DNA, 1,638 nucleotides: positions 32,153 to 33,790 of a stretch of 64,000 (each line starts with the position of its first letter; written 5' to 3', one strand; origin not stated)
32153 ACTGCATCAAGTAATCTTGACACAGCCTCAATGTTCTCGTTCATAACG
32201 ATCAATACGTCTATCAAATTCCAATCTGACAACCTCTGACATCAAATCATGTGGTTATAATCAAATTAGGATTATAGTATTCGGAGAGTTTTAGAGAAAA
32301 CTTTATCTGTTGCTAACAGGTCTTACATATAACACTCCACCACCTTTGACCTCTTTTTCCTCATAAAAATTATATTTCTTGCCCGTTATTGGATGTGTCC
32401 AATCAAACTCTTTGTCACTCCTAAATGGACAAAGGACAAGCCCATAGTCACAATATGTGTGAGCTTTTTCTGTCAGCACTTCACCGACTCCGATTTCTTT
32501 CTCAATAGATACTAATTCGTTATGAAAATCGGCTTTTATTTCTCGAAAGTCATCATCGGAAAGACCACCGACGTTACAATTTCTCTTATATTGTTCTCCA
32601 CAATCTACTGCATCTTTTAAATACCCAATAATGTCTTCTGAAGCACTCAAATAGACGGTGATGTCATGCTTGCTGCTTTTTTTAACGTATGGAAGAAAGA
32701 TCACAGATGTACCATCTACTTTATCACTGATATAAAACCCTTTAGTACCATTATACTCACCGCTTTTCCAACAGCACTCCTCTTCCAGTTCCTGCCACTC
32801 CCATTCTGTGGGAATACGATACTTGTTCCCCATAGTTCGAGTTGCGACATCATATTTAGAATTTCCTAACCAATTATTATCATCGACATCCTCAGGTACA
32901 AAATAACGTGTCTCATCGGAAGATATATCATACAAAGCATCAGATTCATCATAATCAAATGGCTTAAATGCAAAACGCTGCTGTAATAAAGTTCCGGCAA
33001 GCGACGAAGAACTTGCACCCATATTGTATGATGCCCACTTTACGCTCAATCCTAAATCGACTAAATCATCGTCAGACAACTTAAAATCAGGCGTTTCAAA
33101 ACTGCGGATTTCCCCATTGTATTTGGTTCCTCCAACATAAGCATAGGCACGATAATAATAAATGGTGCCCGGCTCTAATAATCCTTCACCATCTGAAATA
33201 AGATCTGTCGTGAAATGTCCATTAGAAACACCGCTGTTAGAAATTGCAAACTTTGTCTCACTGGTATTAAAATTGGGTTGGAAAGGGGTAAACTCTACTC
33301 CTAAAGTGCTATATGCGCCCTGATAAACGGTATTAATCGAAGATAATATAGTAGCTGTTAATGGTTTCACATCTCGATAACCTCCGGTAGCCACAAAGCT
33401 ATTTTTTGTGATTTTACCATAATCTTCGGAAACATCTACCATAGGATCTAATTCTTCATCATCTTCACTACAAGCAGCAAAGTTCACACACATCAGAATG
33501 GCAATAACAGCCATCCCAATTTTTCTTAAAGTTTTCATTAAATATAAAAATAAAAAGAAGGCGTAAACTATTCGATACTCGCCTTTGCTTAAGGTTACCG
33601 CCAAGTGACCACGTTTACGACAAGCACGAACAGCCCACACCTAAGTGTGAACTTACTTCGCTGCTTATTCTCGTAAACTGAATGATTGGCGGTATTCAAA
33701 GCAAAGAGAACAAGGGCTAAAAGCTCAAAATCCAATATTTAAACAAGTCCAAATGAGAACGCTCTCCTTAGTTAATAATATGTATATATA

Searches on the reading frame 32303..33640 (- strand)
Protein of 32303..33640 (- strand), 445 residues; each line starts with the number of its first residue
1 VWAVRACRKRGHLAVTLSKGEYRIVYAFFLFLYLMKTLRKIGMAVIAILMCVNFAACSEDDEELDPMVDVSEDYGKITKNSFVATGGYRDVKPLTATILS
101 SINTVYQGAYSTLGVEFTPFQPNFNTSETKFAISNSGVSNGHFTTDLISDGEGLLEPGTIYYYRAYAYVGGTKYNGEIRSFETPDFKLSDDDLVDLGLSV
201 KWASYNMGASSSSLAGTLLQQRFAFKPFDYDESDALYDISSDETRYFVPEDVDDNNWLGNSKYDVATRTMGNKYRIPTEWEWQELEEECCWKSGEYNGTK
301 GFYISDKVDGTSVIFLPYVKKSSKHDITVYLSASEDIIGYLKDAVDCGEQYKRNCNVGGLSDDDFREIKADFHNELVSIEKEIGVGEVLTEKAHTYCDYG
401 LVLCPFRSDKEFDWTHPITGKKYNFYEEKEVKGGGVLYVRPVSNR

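Call 26: search_protein_families(library=pfam, proteins=[window:32303-33640:-], max_evalue=0.00001)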
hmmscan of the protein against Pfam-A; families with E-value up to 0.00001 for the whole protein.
window:32303-33640:- (445 aa): 0 families

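Call 60: find_encoding_contigs(protein=window:32306-33538:-, flank=3000, max_places=10)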
Protein window:32306-33538:- (411 aa): no gene with exactly this product is on record in the collection.
